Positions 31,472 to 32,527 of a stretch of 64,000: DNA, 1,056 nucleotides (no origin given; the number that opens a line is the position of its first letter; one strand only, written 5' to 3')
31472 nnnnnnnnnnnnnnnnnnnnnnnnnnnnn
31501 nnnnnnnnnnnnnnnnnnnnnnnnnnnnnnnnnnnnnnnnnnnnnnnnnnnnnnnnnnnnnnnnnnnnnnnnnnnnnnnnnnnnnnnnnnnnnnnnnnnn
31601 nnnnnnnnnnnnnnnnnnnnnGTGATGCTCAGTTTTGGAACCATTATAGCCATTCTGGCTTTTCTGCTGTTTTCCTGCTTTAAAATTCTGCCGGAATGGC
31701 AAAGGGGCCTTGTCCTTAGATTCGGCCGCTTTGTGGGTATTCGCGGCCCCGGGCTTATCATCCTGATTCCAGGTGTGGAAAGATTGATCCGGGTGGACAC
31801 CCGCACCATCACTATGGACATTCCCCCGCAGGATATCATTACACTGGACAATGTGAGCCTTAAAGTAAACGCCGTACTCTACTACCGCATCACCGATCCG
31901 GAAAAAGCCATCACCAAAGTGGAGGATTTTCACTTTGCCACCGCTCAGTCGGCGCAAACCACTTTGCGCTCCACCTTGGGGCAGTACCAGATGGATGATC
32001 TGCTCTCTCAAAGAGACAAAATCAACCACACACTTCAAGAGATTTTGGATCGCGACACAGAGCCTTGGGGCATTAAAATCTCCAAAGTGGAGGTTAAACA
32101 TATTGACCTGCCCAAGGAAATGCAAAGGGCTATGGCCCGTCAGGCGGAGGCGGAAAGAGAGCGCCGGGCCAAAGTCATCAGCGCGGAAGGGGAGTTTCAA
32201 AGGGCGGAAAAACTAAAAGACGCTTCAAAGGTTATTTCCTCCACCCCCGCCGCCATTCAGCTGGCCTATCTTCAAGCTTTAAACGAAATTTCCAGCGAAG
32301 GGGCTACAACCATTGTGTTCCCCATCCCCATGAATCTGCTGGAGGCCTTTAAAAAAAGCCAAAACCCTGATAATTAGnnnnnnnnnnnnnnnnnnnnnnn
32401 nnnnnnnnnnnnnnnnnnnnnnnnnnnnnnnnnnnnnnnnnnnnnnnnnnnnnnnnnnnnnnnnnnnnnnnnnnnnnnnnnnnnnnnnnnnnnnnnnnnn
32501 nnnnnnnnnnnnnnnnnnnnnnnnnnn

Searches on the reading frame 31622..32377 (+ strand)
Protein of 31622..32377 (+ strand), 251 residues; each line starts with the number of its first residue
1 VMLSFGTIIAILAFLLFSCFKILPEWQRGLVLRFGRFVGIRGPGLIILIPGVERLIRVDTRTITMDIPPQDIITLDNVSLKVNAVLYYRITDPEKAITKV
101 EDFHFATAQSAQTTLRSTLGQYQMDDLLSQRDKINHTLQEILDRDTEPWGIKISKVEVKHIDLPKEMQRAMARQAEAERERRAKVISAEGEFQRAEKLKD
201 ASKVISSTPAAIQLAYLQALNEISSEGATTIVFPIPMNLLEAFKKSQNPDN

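Call 12: find_encoding_contigs(protein=window:31622-32377:+, flank=3000, max_places=8)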
Protein window:31622-32377:+ (251 aa): no gene with exactly this product is on record in the collection.

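Call 14: find_encoding_contigs(protein=window:31625-32377:+, flank=3000, max_places=8)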
Protein window:31625-32377:+ (250 aa): 3 contigs read that carry it; 2 places shown.
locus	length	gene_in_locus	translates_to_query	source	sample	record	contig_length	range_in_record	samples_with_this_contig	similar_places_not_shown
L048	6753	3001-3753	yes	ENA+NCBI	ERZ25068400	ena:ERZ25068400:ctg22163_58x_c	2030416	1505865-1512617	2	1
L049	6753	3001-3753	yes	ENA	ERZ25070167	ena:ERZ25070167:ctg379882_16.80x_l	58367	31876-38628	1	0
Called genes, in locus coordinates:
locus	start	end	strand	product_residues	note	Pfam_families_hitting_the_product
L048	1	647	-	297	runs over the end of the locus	PF17284:Spermine_synt_N, PF01564:Spermine_synth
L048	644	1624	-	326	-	PF01536:SAM_decarbox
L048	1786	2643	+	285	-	PF00535:Glycos_transf_2, PF10111:Glyco_tranf_2_2, PF13641:Glyco_tranf_2_3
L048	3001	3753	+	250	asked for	PF01145:Band_7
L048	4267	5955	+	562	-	PF01609:DDE_Tnp_1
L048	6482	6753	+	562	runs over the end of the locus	PF01609:DDE_Tnp_1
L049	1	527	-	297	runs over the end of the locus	PF17284:Spermine_synt_N, PF01564:Spermine_synth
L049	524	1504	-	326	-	PF01536:SAM_decarbox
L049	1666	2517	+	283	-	PF00535:Glycos_transf_2, PF10111:Glyco_tranf_2_2, PF13641:Glyco_tranf_2_3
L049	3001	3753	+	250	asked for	PF01145:Band_7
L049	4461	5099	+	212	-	-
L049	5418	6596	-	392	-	PF07075:NamZ_N, PF20732:NamZ_C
